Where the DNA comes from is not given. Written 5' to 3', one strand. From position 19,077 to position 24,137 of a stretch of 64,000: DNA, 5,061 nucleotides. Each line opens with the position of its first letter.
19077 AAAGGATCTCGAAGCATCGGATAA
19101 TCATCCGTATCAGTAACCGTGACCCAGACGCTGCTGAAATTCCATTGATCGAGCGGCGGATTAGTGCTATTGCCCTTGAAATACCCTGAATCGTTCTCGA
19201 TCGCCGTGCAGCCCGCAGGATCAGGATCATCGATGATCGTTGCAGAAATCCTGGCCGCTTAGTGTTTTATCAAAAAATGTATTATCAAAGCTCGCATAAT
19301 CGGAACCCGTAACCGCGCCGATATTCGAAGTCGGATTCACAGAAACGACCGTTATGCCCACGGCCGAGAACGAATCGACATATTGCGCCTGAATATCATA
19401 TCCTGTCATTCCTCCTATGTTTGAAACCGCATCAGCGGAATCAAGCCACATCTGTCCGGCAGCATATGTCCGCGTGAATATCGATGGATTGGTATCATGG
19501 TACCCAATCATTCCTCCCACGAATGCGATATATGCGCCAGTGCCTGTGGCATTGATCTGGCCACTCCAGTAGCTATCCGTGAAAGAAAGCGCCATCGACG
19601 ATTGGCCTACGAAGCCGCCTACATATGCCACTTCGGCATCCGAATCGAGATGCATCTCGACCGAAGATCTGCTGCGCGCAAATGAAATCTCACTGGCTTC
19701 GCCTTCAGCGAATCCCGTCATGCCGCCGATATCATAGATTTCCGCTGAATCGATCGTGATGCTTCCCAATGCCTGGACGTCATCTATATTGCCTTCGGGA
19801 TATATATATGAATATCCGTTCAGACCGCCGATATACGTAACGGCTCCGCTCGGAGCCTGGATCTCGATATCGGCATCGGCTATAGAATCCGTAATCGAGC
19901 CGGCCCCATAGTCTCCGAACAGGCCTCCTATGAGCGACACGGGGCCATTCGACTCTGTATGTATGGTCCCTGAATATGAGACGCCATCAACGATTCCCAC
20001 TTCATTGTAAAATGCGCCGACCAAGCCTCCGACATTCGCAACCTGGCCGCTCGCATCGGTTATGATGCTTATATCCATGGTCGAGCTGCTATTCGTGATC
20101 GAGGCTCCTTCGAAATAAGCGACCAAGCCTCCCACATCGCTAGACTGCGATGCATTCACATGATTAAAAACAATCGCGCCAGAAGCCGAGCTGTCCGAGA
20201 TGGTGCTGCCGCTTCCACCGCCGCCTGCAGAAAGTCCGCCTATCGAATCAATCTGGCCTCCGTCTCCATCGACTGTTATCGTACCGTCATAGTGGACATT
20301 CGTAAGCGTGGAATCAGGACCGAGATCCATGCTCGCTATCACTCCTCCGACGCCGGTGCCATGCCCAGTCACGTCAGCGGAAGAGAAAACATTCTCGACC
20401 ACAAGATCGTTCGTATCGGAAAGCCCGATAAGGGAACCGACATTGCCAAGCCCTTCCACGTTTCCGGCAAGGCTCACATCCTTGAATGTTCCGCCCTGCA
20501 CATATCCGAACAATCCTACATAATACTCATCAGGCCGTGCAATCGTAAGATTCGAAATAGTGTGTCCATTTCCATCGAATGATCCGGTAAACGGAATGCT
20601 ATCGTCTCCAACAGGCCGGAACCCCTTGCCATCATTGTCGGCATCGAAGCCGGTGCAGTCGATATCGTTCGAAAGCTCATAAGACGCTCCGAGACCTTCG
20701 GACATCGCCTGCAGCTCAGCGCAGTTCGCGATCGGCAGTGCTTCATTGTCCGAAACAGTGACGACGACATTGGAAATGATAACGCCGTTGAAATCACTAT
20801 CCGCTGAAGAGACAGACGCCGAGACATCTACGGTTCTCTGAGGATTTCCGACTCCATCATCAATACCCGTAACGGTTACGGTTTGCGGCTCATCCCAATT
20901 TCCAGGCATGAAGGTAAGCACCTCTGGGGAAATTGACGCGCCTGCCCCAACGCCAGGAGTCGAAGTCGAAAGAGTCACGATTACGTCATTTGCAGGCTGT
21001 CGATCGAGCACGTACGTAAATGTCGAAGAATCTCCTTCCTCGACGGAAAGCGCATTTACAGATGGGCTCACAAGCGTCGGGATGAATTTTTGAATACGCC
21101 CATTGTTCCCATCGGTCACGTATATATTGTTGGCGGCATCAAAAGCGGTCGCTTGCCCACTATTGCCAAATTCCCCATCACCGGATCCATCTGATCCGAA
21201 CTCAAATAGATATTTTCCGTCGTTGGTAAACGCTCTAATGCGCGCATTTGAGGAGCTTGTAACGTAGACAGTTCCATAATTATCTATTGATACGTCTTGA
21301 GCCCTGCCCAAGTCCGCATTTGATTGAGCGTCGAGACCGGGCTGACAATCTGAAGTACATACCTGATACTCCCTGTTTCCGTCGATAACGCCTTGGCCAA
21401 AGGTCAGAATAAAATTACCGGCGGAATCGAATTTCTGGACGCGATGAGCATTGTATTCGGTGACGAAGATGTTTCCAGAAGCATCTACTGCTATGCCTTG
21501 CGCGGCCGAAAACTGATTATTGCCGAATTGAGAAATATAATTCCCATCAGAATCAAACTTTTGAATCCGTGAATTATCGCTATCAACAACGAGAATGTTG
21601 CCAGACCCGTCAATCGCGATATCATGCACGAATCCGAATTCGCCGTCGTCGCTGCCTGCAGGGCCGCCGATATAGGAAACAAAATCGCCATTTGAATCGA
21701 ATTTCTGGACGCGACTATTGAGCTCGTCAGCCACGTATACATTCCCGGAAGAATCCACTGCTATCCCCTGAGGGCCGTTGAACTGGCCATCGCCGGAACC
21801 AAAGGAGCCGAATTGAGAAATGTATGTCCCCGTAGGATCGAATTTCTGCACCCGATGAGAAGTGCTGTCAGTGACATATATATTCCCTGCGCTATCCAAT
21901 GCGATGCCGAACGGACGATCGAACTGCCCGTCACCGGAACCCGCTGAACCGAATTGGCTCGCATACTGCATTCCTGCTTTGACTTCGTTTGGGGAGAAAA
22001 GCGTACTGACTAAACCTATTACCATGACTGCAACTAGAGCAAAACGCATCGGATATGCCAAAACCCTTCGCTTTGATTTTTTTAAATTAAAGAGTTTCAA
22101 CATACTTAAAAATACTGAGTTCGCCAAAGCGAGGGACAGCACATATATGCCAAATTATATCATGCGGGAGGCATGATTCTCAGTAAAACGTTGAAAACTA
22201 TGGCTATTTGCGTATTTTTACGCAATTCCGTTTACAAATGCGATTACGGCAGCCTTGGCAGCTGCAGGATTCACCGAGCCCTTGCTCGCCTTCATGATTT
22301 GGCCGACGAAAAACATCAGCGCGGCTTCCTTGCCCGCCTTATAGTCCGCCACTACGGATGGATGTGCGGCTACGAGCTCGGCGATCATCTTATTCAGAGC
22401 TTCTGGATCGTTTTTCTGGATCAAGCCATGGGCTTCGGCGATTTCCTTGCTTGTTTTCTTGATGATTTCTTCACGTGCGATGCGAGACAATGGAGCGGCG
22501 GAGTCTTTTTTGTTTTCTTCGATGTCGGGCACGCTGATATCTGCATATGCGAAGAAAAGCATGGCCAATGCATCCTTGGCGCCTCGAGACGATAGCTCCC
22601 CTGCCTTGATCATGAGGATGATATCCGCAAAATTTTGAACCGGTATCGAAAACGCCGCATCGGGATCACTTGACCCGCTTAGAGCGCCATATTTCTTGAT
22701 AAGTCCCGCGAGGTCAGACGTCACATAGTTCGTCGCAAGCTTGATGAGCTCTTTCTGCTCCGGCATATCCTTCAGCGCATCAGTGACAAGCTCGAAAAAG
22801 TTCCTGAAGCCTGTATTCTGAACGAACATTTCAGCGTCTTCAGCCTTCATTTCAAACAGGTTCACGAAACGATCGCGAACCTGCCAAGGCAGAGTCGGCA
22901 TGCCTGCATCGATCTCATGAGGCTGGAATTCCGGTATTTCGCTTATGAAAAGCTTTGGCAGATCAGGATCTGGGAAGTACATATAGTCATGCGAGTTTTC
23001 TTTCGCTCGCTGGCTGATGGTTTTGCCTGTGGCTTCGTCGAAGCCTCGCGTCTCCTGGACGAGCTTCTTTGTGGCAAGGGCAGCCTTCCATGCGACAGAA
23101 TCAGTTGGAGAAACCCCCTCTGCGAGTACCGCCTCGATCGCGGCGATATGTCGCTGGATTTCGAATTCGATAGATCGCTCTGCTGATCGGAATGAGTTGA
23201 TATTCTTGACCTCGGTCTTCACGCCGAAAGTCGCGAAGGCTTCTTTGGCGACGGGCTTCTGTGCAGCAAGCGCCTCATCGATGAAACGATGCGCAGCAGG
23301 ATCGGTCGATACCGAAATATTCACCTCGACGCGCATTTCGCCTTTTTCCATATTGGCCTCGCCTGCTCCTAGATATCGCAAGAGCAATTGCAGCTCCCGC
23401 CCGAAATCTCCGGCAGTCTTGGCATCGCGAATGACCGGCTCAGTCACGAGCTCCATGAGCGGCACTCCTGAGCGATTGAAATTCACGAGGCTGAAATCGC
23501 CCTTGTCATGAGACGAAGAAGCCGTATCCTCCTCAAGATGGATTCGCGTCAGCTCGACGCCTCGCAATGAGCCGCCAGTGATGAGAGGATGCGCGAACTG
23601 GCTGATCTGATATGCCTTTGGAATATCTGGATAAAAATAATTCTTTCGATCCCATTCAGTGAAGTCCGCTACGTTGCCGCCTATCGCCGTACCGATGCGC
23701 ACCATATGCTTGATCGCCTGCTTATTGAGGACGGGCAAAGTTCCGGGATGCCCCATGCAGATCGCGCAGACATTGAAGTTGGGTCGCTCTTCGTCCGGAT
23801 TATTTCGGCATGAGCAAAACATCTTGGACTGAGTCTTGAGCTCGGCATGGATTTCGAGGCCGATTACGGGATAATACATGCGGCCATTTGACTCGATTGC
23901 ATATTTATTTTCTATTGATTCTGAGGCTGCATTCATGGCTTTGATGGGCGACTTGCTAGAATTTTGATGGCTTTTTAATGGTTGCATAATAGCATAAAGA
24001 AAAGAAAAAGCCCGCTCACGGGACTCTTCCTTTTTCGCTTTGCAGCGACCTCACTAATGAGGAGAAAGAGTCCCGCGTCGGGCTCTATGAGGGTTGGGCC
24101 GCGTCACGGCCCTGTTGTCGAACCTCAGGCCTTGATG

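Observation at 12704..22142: Two giant adhesin-like ORFs (971 aa and 2129 aa) are very likely one surface-protein gene of about 3,100 aa, split by a single-nucleotide frameshift near nt 19232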

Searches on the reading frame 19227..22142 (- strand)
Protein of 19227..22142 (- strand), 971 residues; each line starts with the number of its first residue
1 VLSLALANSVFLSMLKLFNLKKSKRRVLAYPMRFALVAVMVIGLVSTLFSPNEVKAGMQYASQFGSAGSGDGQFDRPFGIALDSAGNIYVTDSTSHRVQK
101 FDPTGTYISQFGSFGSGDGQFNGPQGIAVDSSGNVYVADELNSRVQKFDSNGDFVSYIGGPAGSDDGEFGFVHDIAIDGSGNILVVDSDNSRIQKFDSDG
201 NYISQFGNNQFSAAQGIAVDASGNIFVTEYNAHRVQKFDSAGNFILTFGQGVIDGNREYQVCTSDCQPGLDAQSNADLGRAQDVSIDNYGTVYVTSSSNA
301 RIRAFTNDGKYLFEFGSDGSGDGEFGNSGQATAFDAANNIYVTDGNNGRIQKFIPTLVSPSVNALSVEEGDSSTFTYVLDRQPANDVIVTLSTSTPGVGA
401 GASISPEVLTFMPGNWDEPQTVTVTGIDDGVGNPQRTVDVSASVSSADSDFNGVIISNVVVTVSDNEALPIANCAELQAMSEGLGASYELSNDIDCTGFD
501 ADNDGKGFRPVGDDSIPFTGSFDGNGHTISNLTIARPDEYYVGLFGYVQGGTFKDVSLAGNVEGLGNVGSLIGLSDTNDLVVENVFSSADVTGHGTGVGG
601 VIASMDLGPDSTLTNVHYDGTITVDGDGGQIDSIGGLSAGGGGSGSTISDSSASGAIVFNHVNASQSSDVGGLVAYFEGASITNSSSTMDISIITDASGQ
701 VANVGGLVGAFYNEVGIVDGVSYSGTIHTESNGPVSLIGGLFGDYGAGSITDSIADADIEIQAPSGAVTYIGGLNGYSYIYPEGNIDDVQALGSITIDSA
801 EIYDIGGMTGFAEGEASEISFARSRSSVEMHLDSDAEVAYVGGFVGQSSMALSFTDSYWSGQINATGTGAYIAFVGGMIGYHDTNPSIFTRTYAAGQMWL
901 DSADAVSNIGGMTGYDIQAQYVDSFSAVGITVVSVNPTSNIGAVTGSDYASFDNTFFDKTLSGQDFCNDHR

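Call 5: search_protein_families(library=pfam, proteins=[window:19227-22142:-], max_evalue=0.01)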
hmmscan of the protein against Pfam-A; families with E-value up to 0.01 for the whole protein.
window:19227-22142:- (971 aa): 10 families
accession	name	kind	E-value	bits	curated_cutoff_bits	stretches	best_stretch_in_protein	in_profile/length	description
PF01436.27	NHL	-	9.5e-42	139.4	20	5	121-148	1-28/28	NHL repeat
PF17170.10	DUF5128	-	1.2e-13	51.4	22.9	2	133-205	54-127/321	6-bladed beta-propeller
PF08450.18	SGL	-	1.6e-13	51.3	26.3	2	77-158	136-220/246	SMP-30/Gluconolactonase/LRE-like region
PF06739.17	SBBP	-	8.3e-10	38.9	20.5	2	59-91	1-29/38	Beta-propeller repeat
PF25021.1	TEN_NHL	-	5.5e-09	35.9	27.1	0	211-305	260-356/357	Teneurin NHL domain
PF22701.2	Mala_s_1-like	-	1.2e-07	32.2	27.5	1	82-243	6-161/195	Mal s 1 allergenic protein-like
PF24684.1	Vgb_lyase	-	3.8e-07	29.6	50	1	122-243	13-128/290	Virginiamycin B lyase family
PF07581.17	Glug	-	6.5e-07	29.8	20.5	1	668-692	3-28/28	The GLUG motif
PF13449.12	Phytase-like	-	7.3e-06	26.5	27.6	0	126-161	72-107/284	Esterase-like activity of phytase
PF06977.17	SdiA-regulated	-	0.00024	20.8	21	0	86-142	184-243/249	SdiA-regulated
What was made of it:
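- On GLUG-motif beta-helix (Pfam PF07581): ORF A scores 29.8 bits against a cut-off of 20.5 (call 5).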

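Call 53: search_protein_representatives(protein=window:19230-22049:-)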
Query: 940 residues. Proteins with E-value up to 0.001 (for the whole library): 175002; up to 1e-10: 96570; up to 1e-30: 25211. The best 150 are listed.
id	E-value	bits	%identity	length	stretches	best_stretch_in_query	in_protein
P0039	0.0e+00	2206.4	42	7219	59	333-439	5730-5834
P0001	0.0e+00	2038.0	100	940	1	1-940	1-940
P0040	0.0e+00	1390.9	42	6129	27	28-217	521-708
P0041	0.0e+00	1376.1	43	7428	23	29-454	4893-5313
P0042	0.0e+00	1216.5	44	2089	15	28-177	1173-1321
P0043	0.0e+00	1182.0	45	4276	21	36-176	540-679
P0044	0.0e+00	1164.9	45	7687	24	29-668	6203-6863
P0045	0.0e+00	1159.1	49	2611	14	32-176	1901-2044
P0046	0.0e+00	1094.9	46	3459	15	28-219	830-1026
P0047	0.0e+00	1046.9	47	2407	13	27-177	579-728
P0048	0.0e+00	1018.4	54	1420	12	28-176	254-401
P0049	2.9e-290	982.2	54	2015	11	27-214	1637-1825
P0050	1.2e-289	980.2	35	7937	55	330-441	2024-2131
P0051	5.5e-289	978.0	45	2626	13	30-212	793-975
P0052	4.8e-288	974.8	35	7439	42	328-437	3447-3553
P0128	3.2e-195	667.7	47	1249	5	323-937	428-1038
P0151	2.7e-187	641.5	44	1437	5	335-937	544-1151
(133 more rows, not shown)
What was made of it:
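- Closest known: Giant multi-domain NHL/Ig-like surface proteins of uncultured bacteria. Same: Thousands of proteins of 2,000-7,900 aa with the same NHL and Ig-like modules were found (25,211 representatives at E <= 1e-30; the top hits are 2,000-7,900 aa; call 53).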

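Call 61: find_encoding_contigs(protein=P0128, flank=6000, max_places=3)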
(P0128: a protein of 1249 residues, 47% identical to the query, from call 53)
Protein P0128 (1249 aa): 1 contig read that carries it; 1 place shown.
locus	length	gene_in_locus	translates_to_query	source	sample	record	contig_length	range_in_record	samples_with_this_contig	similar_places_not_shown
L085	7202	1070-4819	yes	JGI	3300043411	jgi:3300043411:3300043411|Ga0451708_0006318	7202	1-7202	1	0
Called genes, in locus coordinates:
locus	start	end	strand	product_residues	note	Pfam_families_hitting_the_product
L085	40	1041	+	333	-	PF08450:SGL (faint), PF01436:NHL (weak), PF01471:PG_binding_1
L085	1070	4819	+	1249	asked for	PF06739:SBBP (faint), PF17170:DUF5128 (faint), PF01436:NHL (weak), PF07581:Glug (faint), PF01471:PG_binding_1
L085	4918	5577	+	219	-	-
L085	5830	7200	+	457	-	?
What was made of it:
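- Closest known: P0128. Different: They are not syntenic with the window locus (call 61).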

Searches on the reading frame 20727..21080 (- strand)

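Call 60: search_protein_families(library=pfam, proteins=[window:20727-21080:-], max_evalue=1)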
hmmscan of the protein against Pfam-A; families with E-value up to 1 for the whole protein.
seq(118 aa): 2 families
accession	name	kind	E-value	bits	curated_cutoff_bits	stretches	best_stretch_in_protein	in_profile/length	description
PF16341.10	DUF4971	-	0.0019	18.5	31.3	1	45-75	87-116/141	Domain of unknown function (DUF4971)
PF20579.4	LapA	-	0.0083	16.9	27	1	11-40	11-40/99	LapA domain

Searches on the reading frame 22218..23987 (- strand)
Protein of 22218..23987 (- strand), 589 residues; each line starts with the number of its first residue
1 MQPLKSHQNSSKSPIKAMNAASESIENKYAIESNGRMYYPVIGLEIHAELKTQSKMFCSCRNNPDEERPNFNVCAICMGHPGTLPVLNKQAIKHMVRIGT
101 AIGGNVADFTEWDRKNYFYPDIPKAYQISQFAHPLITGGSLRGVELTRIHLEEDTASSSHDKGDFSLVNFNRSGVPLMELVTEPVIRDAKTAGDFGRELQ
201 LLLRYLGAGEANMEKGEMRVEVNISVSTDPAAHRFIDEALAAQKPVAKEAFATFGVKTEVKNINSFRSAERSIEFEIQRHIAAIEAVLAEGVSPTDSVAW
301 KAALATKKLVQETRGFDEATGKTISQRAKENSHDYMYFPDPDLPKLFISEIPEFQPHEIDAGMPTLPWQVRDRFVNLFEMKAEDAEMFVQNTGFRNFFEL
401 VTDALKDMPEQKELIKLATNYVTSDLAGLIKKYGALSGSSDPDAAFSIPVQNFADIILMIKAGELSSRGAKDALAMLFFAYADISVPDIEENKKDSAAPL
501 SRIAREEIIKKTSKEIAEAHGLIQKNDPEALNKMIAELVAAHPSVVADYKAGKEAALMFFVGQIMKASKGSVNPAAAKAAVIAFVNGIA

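Call 18: search_protein_families(library=pfam, proteins=[window:22218-23987:-], max_evalue=0.001)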
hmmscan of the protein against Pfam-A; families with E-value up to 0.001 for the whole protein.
window:22218-23987:- (589 aa): 2 families
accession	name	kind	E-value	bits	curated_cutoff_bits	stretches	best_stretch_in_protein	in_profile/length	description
PF02934.20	GatB_N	-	7.3e-95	317.7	23.4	1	41-350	2-273/277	GatB/GatE catalytic domain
PF02637.23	GatB_Yqey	-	4.9e-25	88.6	27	1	415-579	13-142/148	GatB domain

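Call 20: find_related_loci(query=window:22218-23987:-, collection=genome_contigs, flank=10000)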
Query window:22218-23987:- (589 aa) in genome_contigs; peptide patterns used: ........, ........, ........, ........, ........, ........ (x = any residue, [..] = any of these).
600 stretches matched a pattern (row limit reached: there are more); 593 encode a relative of the query (tblastn E <= 1e-3); the best 80 are kept; 80 distinct loci.
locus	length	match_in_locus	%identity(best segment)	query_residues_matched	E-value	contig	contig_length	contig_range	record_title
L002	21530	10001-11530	59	33-588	0e+0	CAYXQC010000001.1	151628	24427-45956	MAG TPA_asm: uncultured Candidatus Saccharibacteria bacterium isolate SRP219642_co7_377 genome assembly, contig: NODE_90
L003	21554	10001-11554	60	34-585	0e+0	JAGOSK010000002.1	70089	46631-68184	MAG: Candidatus Paceibacterota bacterium isolate Gw_Eff_bin_316 Gw_Eff_519_length_70089_cov_24.220863, whole genome shot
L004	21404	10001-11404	59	34-581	0e+0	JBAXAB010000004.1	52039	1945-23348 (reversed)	MAG: bacterium isolate ELA130 MAG130_4, whole genome shotgun sequence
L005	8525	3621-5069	58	33-581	0e+0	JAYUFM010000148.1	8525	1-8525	MAG: bacterium isolate GFS_7744 GFS_7744_147, whole genome shotgun sequence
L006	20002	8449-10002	57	11-582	0e+0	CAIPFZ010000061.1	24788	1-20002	uncultured bacterium isolate Loclat_bin-19408 genome assembly, contig: bin-19408:61/77, whole genome shotgun sequence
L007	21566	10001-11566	57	17-585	0e+0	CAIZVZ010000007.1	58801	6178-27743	uncultured bacterium isolate Loc080925-6m_bin-1435 genome assembly, contig: bin-1435:07/21, whole genome shotgun sequenc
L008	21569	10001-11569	56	16-585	0e+0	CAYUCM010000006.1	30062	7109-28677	MAG TPA_asm: uncultured Candidatus Saccharibacteria bacterium isolate SRP286056_co1_704 genome assembly, contig: NODE_17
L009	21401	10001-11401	53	38-588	0e+0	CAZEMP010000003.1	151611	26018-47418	MAG TPA_asm: uncultured Candidatus Saccharibacteria bacterium isolate SRP178908_co1_101 genome assembly, contig: NODE_34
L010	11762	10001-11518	52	31-581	0e+0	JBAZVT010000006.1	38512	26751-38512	MAG: Candidatus Paceibacterota bacterium isolate SO_2017_GW1_26 NODE_4903_length_38512_cov_1.555972_OW334_2017, whole ge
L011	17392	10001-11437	52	32-585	0e+0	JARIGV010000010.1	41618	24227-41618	MAG: Candidatus Taylorbacteria bacterium isolate CullarsAll.DT.08 k141_594965, whole genome shotgun sequence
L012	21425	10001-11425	52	38-585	0e+0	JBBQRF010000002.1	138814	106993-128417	MAG: Candidatus Paceibacteria bacterium isolate Co_metawrap_1656 Cmw_1656_k141_28984827_length_138814_cov_20.9759, whole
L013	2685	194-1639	52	37-578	0e+0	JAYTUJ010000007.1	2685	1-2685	MAG: bacterium isolate GFS_5522 GFS_5522_6, whole genome shotgun sequence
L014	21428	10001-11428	51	38-585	3e-179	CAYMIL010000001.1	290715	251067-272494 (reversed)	MAG TPA_asm: uncultured Candidatus Saccharibacteria bacterium isolate SRP133034_co1_56 genome assembly, contig: NODE_2_l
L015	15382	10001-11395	51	38-586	2e-178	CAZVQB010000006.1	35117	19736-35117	MAG TPA_asm: uncultured Candidatus Saccharibacteria bacterium isolate SRP135725_co1_407 genome assembly, contig: NODE_12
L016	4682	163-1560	52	38-578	0e+0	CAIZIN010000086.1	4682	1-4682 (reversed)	uncultured bacterium isolate Loc090907-8-6m_bin-301 genome assembly, contig: bin-301:086/109, whole genome shotgun seque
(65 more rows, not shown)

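Call 25: find_encoding_contigs(protein=window:22218-23987:-, flank=10000, max_places=10)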
Protein window:22218-23987:- (589 aa): no gene with exactly this product is on record in the collection.
